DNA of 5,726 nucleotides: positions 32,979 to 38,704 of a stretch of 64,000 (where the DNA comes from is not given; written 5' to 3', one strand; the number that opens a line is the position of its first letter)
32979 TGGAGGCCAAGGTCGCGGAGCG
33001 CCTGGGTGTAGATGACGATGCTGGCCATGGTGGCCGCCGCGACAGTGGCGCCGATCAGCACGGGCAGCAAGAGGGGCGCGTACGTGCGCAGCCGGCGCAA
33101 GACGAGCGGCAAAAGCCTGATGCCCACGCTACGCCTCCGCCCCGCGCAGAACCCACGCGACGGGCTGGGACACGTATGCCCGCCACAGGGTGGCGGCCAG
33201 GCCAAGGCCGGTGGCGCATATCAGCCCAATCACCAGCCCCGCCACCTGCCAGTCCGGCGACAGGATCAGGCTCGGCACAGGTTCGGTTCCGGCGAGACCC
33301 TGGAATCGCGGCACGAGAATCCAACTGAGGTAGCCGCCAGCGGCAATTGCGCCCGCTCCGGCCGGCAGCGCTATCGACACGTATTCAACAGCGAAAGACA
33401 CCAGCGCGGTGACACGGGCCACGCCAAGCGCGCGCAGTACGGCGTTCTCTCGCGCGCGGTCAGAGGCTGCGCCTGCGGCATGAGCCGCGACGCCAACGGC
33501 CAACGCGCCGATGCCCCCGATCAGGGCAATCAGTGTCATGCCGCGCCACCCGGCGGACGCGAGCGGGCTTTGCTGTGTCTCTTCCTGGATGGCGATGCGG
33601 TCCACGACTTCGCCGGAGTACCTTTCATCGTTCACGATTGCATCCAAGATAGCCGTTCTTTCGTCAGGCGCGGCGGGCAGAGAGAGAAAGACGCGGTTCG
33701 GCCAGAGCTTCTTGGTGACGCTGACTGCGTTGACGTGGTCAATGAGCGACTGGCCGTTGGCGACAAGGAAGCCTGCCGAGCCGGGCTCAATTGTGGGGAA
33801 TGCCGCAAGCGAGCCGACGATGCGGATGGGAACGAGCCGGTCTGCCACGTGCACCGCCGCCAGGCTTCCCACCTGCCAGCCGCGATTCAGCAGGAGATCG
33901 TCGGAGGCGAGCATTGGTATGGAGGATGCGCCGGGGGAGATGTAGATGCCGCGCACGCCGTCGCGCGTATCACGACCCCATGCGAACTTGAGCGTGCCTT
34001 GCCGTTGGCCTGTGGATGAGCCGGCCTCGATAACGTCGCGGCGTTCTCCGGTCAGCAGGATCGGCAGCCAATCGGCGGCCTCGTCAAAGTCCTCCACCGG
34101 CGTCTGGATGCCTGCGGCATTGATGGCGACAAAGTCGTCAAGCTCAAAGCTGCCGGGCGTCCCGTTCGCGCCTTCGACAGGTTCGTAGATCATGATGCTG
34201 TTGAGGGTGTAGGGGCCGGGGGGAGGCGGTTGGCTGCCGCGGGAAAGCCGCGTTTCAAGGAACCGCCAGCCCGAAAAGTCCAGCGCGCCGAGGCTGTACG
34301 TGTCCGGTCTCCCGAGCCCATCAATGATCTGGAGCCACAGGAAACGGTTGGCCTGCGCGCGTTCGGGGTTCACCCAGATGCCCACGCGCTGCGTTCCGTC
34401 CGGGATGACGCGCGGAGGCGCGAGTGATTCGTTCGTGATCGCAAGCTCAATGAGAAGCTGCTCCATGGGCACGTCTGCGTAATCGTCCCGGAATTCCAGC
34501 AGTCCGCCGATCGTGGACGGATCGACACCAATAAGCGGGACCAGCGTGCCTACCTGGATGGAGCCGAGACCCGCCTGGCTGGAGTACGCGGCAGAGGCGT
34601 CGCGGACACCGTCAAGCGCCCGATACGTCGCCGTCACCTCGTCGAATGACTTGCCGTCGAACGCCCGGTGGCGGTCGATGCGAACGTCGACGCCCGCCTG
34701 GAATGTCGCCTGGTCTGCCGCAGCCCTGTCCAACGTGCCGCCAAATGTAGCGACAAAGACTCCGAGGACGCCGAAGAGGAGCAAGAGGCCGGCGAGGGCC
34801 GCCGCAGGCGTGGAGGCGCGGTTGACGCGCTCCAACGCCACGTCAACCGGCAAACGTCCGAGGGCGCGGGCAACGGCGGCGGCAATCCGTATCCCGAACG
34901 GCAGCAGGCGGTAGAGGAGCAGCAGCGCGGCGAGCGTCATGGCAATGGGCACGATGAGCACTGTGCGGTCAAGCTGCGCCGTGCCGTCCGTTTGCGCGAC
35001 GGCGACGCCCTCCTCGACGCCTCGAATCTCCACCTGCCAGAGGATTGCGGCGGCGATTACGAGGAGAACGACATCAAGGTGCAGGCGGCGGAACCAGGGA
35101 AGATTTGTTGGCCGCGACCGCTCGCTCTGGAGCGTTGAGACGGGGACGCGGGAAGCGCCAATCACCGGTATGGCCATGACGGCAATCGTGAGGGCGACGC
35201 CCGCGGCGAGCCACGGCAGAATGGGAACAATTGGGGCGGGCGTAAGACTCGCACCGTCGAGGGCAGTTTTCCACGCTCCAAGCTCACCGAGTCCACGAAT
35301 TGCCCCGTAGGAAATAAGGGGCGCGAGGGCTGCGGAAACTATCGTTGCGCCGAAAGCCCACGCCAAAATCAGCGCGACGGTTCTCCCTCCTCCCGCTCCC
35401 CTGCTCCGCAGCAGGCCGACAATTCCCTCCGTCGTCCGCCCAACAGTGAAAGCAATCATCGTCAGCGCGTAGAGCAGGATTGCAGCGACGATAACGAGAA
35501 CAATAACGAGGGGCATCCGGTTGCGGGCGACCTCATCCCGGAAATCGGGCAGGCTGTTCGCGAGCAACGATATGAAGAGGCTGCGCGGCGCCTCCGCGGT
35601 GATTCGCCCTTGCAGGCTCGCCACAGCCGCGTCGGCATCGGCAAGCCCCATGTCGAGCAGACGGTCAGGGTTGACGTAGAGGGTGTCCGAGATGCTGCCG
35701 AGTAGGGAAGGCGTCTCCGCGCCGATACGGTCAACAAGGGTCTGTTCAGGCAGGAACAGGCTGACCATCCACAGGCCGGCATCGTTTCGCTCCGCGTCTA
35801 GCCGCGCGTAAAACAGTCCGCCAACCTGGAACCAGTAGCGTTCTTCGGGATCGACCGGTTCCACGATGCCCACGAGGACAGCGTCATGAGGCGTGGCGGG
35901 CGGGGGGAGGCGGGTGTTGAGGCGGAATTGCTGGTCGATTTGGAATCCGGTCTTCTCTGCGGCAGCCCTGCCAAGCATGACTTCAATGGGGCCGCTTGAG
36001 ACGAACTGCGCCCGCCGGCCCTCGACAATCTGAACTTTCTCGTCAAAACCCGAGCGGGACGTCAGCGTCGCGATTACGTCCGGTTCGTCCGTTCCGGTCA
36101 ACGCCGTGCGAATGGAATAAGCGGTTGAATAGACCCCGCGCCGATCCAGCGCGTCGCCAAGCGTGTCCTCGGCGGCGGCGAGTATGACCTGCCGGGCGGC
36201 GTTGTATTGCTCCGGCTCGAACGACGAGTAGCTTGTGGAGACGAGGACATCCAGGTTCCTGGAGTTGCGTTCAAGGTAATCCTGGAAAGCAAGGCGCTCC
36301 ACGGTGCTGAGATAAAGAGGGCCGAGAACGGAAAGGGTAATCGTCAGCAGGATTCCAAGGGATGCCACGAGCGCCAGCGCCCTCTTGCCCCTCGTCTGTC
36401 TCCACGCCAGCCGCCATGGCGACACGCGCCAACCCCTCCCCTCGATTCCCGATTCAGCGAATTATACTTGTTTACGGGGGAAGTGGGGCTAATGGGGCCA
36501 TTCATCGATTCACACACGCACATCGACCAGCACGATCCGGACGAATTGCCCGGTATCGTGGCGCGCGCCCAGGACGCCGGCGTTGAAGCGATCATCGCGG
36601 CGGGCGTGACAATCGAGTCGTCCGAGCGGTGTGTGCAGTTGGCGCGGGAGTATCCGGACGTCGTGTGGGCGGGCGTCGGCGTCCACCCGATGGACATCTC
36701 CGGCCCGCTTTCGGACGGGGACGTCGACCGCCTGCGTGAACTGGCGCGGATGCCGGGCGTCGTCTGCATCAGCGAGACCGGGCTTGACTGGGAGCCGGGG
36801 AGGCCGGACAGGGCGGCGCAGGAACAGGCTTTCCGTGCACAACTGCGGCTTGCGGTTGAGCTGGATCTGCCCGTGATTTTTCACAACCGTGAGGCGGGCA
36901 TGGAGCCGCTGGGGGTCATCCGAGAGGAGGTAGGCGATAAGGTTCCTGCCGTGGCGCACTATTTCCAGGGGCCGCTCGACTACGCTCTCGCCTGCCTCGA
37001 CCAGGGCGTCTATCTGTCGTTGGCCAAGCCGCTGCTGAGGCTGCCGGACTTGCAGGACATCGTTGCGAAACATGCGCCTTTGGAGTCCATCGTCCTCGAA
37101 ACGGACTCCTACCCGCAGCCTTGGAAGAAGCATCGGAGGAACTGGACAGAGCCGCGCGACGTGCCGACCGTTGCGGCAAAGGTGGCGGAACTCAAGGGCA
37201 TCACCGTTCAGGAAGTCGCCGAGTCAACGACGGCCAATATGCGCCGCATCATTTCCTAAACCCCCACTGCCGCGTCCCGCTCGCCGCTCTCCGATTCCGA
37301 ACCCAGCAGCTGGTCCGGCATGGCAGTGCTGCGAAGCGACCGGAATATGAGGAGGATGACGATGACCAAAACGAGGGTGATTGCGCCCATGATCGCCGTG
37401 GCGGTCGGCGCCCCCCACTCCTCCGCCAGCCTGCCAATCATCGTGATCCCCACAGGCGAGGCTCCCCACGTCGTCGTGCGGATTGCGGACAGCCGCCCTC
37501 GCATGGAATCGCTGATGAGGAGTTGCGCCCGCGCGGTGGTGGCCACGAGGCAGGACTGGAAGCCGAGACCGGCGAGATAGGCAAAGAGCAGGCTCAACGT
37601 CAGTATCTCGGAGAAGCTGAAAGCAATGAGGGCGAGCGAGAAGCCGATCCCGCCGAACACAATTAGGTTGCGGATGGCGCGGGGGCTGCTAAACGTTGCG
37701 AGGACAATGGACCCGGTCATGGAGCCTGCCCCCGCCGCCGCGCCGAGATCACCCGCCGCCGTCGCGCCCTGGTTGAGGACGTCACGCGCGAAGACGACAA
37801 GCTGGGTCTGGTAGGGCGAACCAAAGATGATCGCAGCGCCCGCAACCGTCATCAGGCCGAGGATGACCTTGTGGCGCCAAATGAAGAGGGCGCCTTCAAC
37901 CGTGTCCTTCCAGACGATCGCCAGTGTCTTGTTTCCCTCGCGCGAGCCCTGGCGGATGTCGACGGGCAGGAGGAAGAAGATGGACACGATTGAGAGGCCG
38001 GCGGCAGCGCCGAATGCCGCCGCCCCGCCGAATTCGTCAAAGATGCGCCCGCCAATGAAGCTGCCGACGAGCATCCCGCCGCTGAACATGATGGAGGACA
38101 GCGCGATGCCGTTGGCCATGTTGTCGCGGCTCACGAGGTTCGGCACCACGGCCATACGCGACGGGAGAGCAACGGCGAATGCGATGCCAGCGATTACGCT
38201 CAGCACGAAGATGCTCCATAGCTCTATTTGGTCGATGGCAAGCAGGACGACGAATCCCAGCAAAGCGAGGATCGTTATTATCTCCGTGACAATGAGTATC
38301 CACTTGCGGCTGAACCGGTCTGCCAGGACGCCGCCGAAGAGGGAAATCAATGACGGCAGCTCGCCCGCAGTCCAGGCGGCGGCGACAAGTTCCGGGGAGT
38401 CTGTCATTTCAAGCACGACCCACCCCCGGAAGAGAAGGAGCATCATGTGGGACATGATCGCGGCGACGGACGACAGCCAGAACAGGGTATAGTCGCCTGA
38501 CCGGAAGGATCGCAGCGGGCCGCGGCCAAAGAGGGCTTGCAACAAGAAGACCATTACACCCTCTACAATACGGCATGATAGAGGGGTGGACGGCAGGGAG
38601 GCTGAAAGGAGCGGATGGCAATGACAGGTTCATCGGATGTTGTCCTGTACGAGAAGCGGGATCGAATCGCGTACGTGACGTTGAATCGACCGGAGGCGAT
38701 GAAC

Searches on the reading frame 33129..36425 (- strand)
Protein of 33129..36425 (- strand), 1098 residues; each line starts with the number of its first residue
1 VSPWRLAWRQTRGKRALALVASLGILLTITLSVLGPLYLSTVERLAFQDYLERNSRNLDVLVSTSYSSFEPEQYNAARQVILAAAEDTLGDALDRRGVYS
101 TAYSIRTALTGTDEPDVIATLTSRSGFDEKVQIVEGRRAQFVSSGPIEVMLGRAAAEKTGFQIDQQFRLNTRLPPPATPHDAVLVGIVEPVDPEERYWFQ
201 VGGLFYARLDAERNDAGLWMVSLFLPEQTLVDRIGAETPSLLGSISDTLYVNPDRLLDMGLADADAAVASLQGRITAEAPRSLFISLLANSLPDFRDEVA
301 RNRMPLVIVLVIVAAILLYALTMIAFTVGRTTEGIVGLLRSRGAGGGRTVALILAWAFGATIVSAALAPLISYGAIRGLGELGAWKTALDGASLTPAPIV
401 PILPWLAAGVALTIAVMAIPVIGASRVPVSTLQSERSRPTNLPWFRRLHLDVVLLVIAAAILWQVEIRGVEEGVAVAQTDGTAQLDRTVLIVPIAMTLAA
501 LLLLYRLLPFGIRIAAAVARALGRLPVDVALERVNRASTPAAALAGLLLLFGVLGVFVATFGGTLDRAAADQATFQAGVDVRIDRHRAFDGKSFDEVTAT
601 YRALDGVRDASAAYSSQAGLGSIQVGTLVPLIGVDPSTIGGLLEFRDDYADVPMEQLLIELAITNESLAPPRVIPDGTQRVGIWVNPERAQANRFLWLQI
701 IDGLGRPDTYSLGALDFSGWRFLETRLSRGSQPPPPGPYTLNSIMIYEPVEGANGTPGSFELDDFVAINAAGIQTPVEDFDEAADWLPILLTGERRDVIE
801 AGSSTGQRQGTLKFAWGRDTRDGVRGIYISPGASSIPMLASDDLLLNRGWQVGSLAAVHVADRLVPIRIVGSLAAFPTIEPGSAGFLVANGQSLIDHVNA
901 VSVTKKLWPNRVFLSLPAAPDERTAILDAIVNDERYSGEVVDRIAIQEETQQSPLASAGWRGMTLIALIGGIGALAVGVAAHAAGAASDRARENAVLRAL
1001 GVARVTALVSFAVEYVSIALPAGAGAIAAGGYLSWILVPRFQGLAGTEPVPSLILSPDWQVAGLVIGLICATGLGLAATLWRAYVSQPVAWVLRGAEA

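Call 54: search_protein_families(library=pfam, max_evalue=0.00001, proteins=[window:33129-36425:-])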
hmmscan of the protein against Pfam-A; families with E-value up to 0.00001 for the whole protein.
window:33129-36425:- (1098 aa): 1 family
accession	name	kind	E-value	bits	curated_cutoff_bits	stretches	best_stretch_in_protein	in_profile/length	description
PF02687.27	FtsX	-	4.2e-06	27.3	25.5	1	986-1083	22-115/120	FtsX-like permease C-terminal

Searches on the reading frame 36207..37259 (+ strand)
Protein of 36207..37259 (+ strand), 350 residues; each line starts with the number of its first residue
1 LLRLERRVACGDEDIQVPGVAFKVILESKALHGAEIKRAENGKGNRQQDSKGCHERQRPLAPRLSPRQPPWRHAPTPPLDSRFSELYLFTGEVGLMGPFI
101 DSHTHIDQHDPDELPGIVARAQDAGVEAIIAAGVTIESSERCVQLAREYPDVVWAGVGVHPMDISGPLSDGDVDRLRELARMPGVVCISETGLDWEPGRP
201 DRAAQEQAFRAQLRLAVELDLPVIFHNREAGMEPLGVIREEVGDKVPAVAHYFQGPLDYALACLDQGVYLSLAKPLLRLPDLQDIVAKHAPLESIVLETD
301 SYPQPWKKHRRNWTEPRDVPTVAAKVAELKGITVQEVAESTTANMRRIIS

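Call 53: search_protein_families(library=pfam, max_evalue=0.00001, proteins=[window:36207-37259:+])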
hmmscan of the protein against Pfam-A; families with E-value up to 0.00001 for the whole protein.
window:36207-37259:+ (350 aa): 1 family
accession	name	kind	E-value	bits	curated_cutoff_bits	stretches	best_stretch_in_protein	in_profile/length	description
PF01026.27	TatD_DNase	-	2.6e-58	197.8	27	1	100-349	1-252/253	TatD related DNase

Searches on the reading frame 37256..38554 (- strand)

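Call 53: search_protein_families(library=pfam, max_evalue=0.00001, proteins=[window:37256-38554:-])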
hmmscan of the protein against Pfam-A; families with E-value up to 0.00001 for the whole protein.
window:37256-38554:- (432 aa): 3 families
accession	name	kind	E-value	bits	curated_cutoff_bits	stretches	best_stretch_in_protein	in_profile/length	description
PF05977.19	MFS_3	-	2.3e-29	102.7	27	1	13-409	3-397/524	Transmembrane secretion effector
PF07690.21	MFS_1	-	1e-27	97.4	33.4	1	26-366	2-342/347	Major Facilitator Superfamily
PF12832.13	MFS_1_like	-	5.7e-10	39.2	25.2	1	17-181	209-371/373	MFS_1 like family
